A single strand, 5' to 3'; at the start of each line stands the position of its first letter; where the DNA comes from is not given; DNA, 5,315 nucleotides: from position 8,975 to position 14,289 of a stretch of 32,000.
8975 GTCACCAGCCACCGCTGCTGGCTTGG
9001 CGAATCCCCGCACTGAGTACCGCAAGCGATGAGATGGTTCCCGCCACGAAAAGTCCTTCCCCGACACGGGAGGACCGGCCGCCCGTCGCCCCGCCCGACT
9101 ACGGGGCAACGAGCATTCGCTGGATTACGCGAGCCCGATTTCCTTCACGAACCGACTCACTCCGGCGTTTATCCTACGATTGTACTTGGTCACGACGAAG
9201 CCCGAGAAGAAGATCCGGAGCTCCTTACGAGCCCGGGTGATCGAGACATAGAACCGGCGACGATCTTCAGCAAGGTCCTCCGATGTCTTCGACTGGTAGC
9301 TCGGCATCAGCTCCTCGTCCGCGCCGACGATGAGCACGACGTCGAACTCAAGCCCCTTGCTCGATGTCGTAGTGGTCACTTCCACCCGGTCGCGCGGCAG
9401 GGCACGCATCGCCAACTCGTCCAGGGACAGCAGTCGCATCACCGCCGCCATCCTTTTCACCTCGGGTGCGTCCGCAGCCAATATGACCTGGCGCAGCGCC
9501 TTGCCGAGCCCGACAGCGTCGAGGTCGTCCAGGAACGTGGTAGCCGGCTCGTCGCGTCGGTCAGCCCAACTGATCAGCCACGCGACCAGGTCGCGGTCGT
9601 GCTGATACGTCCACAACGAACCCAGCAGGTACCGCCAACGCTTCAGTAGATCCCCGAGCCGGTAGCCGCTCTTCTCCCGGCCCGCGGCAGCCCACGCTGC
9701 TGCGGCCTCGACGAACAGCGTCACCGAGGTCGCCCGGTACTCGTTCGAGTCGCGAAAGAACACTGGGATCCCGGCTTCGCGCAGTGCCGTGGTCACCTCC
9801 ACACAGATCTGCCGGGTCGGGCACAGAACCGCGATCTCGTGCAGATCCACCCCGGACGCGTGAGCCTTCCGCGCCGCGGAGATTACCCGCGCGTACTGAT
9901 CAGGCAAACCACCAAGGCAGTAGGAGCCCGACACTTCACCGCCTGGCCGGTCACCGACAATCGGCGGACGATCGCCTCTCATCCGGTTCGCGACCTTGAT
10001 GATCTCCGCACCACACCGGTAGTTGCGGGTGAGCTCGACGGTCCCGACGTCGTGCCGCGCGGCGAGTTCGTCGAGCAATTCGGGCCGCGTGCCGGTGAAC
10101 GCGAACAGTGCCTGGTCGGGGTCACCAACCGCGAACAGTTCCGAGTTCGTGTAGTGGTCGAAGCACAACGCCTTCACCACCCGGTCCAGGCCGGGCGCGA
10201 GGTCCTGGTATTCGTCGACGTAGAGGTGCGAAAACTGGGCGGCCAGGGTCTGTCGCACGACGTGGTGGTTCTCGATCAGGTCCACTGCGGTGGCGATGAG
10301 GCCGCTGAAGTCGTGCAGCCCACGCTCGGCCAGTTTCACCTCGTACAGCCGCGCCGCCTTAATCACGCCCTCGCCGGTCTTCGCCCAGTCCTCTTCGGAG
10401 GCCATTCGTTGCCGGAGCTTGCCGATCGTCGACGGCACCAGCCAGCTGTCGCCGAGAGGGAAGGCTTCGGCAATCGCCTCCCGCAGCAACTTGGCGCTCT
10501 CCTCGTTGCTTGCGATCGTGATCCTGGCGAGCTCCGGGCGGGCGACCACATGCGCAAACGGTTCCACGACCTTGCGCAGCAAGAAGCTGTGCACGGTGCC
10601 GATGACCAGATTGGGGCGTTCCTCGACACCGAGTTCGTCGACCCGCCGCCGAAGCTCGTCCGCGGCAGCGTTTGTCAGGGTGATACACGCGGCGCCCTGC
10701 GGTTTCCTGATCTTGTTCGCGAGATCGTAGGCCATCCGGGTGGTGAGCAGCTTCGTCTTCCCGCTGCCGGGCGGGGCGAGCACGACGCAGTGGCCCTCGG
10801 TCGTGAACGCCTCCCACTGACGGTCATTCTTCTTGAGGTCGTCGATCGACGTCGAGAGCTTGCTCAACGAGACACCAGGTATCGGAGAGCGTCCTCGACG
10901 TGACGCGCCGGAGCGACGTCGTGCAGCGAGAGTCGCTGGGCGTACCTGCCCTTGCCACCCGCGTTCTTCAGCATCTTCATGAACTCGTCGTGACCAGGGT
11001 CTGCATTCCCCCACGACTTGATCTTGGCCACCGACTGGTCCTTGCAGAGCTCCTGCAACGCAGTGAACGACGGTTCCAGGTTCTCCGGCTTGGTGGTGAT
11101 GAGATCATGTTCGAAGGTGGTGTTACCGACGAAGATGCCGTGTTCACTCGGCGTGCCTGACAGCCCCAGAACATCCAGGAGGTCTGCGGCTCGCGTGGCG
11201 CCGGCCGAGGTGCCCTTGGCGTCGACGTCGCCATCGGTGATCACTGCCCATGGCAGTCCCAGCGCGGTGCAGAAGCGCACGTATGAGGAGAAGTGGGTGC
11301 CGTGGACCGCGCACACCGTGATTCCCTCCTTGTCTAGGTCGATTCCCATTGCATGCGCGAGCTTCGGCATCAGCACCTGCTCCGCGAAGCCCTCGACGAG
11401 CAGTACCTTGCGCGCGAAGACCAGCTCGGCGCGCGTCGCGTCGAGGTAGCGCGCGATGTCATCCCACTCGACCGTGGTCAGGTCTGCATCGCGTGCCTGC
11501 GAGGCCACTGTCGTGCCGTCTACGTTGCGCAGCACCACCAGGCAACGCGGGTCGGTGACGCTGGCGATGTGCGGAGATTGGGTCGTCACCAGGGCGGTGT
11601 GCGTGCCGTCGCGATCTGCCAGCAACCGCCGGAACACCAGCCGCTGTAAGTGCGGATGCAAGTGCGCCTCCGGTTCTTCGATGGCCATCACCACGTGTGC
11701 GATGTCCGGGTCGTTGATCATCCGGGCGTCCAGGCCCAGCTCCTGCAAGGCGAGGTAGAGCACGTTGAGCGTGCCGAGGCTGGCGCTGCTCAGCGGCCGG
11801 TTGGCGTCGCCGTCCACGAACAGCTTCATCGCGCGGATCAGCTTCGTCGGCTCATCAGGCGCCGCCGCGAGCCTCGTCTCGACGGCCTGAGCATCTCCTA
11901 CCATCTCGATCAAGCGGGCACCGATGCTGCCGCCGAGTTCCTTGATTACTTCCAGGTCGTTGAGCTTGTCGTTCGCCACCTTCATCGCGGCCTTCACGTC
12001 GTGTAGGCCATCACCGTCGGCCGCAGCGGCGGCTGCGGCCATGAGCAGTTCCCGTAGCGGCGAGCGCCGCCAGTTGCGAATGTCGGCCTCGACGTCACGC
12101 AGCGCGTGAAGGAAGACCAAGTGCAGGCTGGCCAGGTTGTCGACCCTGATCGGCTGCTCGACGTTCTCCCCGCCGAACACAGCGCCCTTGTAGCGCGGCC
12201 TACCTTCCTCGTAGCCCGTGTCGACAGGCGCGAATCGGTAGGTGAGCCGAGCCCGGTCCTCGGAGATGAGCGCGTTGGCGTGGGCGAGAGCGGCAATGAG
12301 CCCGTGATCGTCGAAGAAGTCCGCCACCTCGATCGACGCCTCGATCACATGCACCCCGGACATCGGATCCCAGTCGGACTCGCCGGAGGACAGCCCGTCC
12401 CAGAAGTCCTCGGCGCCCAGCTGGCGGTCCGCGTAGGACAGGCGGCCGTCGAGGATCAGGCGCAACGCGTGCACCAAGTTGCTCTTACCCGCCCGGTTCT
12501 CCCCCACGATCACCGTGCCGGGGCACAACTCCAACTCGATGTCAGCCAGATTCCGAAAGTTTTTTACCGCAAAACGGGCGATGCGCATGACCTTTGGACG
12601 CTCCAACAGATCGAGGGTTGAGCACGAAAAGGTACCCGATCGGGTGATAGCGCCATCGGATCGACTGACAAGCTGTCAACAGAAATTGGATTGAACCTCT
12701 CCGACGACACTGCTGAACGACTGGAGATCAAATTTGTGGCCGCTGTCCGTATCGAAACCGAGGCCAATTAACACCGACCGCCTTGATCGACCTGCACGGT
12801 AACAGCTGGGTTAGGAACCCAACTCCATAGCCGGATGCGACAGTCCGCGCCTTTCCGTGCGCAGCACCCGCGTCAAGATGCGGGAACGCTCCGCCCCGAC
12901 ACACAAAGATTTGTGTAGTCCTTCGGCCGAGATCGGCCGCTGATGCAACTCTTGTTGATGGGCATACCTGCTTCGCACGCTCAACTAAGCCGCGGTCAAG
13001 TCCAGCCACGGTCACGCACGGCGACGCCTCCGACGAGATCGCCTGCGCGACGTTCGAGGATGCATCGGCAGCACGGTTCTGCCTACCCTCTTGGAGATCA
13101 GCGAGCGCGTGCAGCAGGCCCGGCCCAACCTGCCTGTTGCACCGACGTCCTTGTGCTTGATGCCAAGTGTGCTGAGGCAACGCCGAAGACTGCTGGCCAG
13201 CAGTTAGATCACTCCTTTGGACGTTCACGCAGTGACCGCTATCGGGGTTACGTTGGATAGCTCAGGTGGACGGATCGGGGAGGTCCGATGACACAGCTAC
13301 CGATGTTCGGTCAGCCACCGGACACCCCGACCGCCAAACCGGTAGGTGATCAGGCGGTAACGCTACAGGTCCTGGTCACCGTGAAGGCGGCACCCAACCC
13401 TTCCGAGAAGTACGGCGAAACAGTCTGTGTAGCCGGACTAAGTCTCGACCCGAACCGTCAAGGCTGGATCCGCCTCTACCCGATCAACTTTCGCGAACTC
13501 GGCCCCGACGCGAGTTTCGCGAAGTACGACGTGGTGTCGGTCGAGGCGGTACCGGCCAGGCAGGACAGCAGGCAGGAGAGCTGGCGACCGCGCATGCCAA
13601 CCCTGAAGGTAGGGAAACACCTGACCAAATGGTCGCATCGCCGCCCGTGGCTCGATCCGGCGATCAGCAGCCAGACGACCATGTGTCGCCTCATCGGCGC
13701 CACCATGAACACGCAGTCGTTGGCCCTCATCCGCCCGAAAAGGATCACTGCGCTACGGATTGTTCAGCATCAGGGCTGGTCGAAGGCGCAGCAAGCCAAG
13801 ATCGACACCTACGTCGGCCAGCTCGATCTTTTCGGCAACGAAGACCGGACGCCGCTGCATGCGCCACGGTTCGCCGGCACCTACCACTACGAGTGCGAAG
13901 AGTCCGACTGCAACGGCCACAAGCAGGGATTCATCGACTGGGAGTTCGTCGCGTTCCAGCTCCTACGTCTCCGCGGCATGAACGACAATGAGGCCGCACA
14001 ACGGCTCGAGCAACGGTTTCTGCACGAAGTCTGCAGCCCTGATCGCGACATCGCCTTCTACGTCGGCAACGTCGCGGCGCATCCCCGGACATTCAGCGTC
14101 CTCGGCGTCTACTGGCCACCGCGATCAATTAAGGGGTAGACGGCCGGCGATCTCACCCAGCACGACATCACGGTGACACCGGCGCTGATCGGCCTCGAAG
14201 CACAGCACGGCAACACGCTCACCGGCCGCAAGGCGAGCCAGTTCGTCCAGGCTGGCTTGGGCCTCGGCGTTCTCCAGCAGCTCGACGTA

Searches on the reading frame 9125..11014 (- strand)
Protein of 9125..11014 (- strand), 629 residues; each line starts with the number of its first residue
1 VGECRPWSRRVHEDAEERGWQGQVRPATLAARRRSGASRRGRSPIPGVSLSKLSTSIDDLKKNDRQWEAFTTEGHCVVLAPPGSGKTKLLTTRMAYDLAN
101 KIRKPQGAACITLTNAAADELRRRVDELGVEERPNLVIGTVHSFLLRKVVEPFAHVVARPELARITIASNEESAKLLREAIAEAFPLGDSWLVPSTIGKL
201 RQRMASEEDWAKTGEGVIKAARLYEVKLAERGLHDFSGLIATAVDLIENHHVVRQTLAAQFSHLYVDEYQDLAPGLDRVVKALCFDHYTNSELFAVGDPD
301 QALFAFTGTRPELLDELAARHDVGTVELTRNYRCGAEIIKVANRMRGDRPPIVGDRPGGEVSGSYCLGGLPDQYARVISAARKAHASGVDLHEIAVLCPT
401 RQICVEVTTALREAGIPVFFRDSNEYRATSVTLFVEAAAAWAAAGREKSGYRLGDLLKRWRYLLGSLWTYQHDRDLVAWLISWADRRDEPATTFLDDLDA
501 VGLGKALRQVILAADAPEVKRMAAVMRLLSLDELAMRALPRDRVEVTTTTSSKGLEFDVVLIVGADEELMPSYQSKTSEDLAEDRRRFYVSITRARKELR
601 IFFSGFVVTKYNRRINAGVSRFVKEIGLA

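Call 68: search_protein_families(library=pfam, proteins=[window:9125-11014:-], max_evalue=0.001)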
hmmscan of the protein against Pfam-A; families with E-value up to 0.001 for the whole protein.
window:9125-11014:- (629 aa): 7 families
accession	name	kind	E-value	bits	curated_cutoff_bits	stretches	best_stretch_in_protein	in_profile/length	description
PF00580.27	UvrD-helicase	-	4.4e-41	141.8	23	1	63-318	2-267/271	UvrD/REP helicase N-terminal domain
PF13361.12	UvrD_C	-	2.3e-24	86.9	25.6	1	515-602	256-346/350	UvrD-like helicase C-terminal domain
PF13245.12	AAA_19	-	5e-15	56.3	25.1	1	71-306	9-133/134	AAA domain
PF01443.25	Viral_helicase1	-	1.7e-11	44.8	21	1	536-602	169-227/228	Viral superfamily 1 RNA helicase core domain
PF13538.12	UvrD_C_2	-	5.1e-07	29.9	27.4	1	545-601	3-51/52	UvrD-like helicase C-terminal domain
PF13087.12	AAA_12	-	6.6e-06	26.3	27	1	538-601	133-190/195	AAA domain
PF13604.12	AAA_30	-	2.3e-05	24.6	27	0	68-125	8-66/191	AAA domain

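Call 84: search_protein_families(library=padloc, proteins=[window:9125-11014:-], max_evalue=0.00001)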
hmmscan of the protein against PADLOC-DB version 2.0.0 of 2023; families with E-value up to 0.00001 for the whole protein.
window:9125-11014:- (629 aa): 52 families (the best 25 are shown)
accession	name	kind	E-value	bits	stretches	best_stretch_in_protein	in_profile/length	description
PDLC00117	GajB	-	7.3e-159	528.1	1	52-626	6-596/604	UrvD helicase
PDLC00130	GajB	-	4.3e-64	214.8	1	65-627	7-585/589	UrvD helicase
PDLC00108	GajB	-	6.9e-63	211.1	1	213-626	11-436/445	UrvD helicase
PDLC00114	GajB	-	4.1e-62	208.7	2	56-437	4-397/635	UrvD helicase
PDLC00127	GajB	-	6e-58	194.8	2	63-414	10-360/594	UrvD helicase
PDLC00132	GajB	-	1.2e-56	190.7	2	72-427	15-387/625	UrvD helicase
PDLC00123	GajB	-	2.2e-49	166.5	3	236-405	152-319/540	UrvD helicase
PDLC03802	RTasHel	-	9.1e-49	164.9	2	58-348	3-275/675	DRT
PDLC00122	GajB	-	1.1e-42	144.7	3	241-346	143-247/502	UrvD helicase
PDLC00119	GajB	-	2.4e-37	127.1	1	71-604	13-544/565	UrvD helicase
PDLC00121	GajB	-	4.7e-37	125.7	2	62-346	6-283/565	UrvD helicase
PDLC00112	GajB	-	2.8e-35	120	1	63-347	8-296/581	UrvD helicase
PDLC00129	GajB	-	6.4e-35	118.8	2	227-599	191-569/594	UrvD helicase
PDLC00103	GajB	-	6.5e-35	119.1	2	58-346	13-295/612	UrvD helicase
PDLC00104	GajB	-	1.4e-31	107.9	2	64-444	6-340/574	UrvD helicase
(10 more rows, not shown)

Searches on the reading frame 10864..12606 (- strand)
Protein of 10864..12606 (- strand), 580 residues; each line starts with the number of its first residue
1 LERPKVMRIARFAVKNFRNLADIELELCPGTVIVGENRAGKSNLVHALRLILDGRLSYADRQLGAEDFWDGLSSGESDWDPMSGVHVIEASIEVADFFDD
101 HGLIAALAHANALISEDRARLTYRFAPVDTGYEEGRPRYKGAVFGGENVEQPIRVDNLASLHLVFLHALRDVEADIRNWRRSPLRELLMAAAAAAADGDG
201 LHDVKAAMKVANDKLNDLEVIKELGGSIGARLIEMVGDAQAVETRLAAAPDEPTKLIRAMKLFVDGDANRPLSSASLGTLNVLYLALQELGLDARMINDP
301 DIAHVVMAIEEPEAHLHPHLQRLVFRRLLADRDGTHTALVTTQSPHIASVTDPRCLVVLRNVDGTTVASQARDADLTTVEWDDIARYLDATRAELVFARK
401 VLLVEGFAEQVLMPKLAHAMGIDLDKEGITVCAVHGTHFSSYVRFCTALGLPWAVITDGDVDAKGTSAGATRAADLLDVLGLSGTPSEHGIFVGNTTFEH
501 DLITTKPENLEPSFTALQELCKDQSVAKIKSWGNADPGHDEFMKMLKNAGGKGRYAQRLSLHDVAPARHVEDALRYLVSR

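Call 68: search_protein_families(library=pfam, proteins=[window:10864-12606:-], max_evalue=0.001)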
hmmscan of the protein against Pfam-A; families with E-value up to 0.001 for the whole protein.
window:10864-12606:- (580 aa): 6 families
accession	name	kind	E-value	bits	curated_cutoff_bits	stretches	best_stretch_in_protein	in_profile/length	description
PF13175.12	AAA_15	-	1.1e-20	75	32.1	2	7-57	1-52/374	AAA ATPase domain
PF20469.4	OLD-like_TOPRIM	-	5.6e-20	72.1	23.2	1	397-460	2-67/67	Overcoming lysogenization defect protein-like, TOPRIM domain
PF13304.12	AAA_21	-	3.1e-15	57.5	27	1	249-347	220-302/304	AAA domain, putative AbiEii toxin, Type IV TA system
PF11398.14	DUF2813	-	4.6e-08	33.3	21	1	7-70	1-62/372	Protein of unknown function (DUF2813)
PF13476.12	AAA_23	-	2e-06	29.1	27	1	14-64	4-55/201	AAA domain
PF02463.25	SMC_N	-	3.3e-05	23.9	40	1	9-53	2-49/220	RecF/RecN/SMC N terminal domain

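Call 84: search_protein_families(library=padloc, proteins=[window:10864-12606:-], max_evalue=0.00001)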
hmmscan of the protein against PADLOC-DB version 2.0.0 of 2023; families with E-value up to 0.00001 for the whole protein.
window:10864-12606:- (580 aa): 87 families (the best 25 are shown)
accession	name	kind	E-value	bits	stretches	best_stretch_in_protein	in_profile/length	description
PDLC00070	GajA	-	2.9e-169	562.5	1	7-579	1-593/596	AAA ATPase domain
PDLC00092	GajA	-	1.6e-80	269.4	2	147-533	157-540/604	AAA ATPase domain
PDLC00071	GajA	-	1.2e-70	237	1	7-559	1-557/588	AAA ATPase domain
PDLC00072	GajA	-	2.1e-70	236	2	159-444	201-484/709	AAA ATPase domain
PDLC00096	GajA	-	8.8e-69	230.8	1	7-464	1-459/630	AAA ATPase domain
PDLC00064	GajA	-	3.5e-64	215.5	1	170-462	2-300/464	AAA ATPase domain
PDLC00091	GajA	-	2.4e-63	212.9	1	7-559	1-595/627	AAA ATPase domain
PDLC00066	GajA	-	3.5e-59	198.8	1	7-471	1-449/567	AAA ATPase domain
PDLC00073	GajA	-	5.8e-56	188.6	1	7-561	1-565/589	AAA ATPase domain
PDLC00069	GajA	-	2.4e-53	179.6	1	7-461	1-504/687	AAA ATPase domain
PDLC00101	GajA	-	1.2e-51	174.3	1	7-461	1-437/632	AAA ATPase domain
PDLC00080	GajA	-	1.5e-51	173.9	1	11-467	5-459/622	AAA ATPase domain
PDLC00099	GajA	-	3.2e-51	173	1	7-466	1-466/626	AAA ATPase domain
PDLC00077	GajA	-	3.7e-49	165.8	2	138-469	170-507/616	AAA ATPase domain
PDLC00083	GajA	-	2.8e-46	156.2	1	7-460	1-473/639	AAA ATPase domain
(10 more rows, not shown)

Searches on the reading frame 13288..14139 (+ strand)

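Call 68: search_protein_families(library=pfam, proteins=[window:13288-14139:+], max_evalue=0.001)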
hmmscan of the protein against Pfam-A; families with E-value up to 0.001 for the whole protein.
window:13288-14139:+ (283 aa): 0 families

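Call 84: search_protein_families(library=padloc, proteins=[window:13288-14139:+], max_evalue=0.00001)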
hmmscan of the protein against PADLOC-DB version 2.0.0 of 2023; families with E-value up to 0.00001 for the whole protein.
window:13288-14139:+ (283 aa): 3 families
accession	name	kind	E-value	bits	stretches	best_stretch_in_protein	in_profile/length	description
PDLC04508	PDC-M19B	-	1.5e-42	144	1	27-280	5-263/269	-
PDLC04506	PDC-M19B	-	5.9e-24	82.8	1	25-179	9-172/236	-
PDLC04507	PDC-M19B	-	6.1e-17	59.9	1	25-278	5-240/252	-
